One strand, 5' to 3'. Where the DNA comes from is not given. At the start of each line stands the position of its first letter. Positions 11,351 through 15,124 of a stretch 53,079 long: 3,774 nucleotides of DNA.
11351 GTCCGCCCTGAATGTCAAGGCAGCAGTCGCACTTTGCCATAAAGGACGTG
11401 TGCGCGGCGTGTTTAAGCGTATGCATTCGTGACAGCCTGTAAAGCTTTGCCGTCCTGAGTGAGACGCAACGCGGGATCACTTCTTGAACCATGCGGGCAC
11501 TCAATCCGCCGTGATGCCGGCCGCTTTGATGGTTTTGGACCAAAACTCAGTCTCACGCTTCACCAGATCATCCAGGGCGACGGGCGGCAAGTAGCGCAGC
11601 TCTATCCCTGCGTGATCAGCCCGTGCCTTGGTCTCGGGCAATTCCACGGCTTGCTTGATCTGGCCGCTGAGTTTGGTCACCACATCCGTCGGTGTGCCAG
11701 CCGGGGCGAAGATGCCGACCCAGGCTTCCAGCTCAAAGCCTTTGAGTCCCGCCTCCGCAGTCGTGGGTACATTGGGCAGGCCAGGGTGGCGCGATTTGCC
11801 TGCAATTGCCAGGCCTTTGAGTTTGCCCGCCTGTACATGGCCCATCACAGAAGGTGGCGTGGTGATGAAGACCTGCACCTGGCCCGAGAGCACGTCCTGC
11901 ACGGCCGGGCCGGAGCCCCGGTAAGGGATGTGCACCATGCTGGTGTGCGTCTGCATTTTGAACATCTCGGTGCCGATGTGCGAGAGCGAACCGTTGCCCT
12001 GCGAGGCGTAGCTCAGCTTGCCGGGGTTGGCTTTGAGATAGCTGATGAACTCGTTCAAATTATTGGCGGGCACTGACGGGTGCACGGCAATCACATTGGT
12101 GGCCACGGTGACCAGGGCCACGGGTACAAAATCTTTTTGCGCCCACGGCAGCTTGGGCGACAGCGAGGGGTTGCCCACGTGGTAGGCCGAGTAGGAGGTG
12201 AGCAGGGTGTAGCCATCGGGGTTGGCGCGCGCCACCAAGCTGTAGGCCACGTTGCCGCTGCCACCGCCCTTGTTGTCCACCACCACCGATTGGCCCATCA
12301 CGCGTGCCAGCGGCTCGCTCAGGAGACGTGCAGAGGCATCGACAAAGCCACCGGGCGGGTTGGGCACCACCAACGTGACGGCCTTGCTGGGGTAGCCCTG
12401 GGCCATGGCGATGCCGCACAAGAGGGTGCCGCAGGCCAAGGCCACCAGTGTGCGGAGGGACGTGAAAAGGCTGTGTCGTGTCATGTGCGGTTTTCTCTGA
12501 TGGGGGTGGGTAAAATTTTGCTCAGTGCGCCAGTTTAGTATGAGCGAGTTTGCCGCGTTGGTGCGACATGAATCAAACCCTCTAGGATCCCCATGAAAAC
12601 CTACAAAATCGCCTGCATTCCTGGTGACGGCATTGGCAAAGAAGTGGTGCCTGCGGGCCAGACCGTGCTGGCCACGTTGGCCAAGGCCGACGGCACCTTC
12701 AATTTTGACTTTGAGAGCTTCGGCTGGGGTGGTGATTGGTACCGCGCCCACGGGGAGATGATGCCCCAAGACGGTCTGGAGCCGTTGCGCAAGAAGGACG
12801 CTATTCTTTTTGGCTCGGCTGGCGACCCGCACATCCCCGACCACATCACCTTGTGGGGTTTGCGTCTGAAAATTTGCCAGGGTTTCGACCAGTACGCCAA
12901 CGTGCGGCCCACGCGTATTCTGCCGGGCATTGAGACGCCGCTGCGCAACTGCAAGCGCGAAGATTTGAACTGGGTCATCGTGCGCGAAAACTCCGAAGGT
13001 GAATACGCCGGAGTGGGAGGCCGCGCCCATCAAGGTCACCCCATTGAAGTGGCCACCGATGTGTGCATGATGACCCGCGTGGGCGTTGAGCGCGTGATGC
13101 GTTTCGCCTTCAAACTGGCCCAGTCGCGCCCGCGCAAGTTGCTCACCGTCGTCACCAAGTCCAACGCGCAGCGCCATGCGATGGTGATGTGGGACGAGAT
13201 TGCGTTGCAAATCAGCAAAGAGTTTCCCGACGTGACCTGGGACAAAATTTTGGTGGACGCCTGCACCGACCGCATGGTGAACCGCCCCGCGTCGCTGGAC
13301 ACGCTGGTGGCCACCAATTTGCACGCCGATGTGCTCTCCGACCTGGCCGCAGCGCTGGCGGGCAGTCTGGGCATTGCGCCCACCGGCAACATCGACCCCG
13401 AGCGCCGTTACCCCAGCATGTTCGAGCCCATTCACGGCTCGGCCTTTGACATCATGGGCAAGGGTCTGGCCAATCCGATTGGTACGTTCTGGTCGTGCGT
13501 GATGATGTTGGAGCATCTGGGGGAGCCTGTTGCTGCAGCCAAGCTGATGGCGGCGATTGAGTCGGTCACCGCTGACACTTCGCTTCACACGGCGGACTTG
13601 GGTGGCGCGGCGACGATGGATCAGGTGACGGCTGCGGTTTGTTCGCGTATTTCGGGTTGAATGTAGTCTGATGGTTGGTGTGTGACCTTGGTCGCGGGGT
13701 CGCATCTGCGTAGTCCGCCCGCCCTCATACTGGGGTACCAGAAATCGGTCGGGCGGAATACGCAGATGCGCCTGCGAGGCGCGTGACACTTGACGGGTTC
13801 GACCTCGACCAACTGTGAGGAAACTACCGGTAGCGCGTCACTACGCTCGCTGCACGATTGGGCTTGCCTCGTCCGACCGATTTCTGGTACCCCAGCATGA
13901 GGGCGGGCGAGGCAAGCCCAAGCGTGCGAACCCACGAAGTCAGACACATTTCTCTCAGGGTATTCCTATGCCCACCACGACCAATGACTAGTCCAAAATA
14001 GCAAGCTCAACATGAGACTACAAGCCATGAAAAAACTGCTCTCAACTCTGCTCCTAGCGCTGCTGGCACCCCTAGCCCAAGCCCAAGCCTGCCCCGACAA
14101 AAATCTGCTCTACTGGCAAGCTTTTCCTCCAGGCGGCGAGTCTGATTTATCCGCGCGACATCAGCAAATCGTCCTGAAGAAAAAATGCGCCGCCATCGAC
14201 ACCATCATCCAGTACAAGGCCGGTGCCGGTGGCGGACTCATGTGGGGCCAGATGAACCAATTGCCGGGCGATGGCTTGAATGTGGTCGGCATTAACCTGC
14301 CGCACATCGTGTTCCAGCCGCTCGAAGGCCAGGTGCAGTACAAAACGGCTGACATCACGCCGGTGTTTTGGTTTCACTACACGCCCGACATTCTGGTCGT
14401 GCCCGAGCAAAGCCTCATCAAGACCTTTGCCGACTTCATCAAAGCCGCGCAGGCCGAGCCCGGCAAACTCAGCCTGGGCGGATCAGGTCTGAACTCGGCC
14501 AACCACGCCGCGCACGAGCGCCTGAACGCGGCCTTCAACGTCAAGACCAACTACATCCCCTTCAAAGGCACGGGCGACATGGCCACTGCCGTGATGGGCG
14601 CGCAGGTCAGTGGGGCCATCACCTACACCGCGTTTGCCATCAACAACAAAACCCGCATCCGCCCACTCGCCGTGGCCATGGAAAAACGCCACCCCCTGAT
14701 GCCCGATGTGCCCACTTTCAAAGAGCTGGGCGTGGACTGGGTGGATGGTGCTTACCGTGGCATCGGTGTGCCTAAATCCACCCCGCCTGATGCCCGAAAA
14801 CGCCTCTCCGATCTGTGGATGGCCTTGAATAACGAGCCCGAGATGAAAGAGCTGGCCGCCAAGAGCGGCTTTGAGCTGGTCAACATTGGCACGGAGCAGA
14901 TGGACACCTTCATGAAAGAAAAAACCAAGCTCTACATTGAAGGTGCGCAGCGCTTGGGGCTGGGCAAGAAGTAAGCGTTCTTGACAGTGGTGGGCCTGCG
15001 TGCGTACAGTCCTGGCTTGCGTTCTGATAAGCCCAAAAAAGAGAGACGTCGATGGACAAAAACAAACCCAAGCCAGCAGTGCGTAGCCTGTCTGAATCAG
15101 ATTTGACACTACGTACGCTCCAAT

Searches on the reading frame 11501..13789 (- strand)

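Call 87: search_protein_families(library=pfam, proteins=[window:11501-13789:-], max_evalue=0.00001)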
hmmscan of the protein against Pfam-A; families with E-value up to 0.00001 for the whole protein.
window:11501-13789:- (762 aa): 1 family
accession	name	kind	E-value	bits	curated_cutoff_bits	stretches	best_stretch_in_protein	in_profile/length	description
PF03401.19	TctC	-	1.1e-68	232.2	27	1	487-758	2-273/274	Tripartite tricarboxylate transporter family receptor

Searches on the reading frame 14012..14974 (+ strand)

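Call 87: search_protein_families(library=pfam, proteins=[window:14012-14974:+], max_evalue=0.00001)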
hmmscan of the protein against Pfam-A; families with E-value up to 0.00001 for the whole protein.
window:14012-14974:+ (320 aa): 1 family
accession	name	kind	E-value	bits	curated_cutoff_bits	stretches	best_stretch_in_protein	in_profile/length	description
PF03401.19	TctC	-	4.8e-34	118.6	27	1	61-306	14-263/274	Tripartite tricarboxylate transporter family receptor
